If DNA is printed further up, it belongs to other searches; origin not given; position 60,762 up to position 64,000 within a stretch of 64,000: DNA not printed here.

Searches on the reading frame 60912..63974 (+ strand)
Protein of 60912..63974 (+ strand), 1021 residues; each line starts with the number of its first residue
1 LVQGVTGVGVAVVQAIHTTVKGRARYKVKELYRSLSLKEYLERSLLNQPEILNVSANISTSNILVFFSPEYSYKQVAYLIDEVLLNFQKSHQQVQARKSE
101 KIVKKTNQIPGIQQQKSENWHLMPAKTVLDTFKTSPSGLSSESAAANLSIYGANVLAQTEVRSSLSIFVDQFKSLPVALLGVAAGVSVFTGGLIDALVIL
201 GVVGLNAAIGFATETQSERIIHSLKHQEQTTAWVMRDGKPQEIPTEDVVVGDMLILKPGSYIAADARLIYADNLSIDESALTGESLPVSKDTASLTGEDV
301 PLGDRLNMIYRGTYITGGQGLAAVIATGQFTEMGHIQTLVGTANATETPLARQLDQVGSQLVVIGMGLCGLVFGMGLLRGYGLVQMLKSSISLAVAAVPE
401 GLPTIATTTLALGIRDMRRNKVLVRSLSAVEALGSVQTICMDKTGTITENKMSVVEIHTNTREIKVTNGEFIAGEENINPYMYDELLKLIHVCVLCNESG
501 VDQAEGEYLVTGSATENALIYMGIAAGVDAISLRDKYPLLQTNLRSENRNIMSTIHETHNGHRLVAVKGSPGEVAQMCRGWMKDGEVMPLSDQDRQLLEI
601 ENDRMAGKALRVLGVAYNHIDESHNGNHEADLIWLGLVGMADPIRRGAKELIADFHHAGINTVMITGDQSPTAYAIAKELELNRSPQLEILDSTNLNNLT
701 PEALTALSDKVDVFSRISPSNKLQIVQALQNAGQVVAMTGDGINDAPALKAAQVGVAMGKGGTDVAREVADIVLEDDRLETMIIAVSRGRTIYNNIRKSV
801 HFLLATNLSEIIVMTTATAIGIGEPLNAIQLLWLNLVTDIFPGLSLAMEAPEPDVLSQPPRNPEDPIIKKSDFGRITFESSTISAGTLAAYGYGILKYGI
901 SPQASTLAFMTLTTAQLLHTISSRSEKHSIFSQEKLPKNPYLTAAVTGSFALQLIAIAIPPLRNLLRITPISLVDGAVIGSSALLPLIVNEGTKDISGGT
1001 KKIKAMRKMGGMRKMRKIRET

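Call 33: search_protein_families(library=pfam, proteins=[window:60912-63974:+], max_evalue=0.00001)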
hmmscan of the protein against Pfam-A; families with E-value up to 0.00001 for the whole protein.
window:60912-63974:+ (1021 aa): 5 families
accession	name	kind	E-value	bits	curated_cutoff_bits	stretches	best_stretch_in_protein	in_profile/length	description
PF00122.25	E1-E2_ATPase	-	1.4e-49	168.5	28.1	1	228-420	3-181/181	E1-E2 ATPase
PF00689.26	Cation_ATPase_C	-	1.1e-47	162.5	27.3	1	824-994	2-173/175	Cation transporting ATPase, C-terminus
PF00702.32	Hydrolase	-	8.3e-18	65.9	26.4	1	437-752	2-190/191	haloacid dehalogenase-like hydrolase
PF00690.31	Cation_ATPase_N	-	2.1e-13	50.1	20.4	1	120-187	1-69/69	Cation transporter/ATPase, N-terminus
PF13246.12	Cation_ATPase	-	3e-12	46.8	21.7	1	494-579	1-89/91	Cation transport ATPase (P-type)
